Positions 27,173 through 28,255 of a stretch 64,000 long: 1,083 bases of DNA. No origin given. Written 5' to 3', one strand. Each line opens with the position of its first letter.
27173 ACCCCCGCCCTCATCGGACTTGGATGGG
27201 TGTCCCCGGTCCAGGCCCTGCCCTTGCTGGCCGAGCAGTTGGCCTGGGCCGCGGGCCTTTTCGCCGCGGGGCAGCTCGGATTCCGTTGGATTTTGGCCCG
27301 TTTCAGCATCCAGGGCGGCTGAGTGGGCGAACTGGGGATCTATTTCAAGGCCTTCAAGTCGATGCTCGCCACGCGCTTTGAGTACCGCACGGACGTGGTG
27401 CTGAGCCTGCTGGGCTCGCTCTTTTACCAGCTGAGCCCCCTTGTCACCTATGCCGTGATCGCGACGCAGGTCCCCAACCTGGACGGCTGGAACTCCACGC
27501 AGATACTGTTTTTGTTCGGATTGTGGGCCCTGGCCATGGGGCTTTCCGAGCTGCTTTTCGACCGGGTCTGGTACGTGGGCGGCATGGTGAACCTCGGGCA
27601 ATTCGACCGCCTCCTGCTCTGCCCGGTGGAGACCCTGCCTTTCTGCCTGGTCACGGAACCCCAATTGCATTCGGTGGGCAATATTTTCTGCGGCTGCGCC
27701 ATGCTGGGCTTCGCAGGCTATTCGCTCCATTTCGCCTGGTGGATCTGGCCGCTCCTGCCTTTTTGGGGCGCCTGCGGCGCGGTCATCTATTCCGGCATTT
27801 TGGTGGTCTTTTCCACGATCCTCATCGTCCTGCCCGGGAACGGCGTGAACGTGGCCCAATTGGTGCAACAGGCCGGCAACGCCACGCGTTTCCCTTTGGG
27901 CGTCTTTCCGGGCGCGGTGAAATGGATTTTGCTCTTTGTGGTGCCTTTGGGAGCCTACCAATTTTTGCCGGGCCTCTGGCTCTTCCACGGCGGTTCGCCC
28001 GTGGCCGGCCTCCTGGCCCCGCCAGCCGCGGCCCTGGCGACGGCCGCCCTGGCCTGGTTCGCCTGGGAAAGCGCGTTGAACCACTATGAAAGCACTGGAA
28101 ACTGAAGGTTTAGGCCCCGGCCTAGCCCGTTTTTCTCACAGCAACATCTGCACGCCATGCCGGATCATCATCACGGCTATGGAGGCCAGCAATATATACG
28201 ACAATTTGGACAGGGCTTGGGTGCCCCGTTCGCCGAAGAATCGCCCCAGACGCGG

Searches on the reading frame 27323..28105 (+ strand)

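Call 67: search_protein_families(library=pfam, proteins=[window:27323-28105:+], max_evalue=0.001)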
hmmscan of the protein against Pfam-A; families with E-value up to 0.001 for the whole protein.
window:27323-28105:+ (260 aa): 1 family
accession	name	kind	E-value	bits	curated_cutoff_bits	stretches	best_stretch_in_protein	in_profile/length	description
PF06182.17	ABC2_membrane_6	-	1.2e-26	94.3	22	1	35-259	3-229/229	ABC-2 family transporter protein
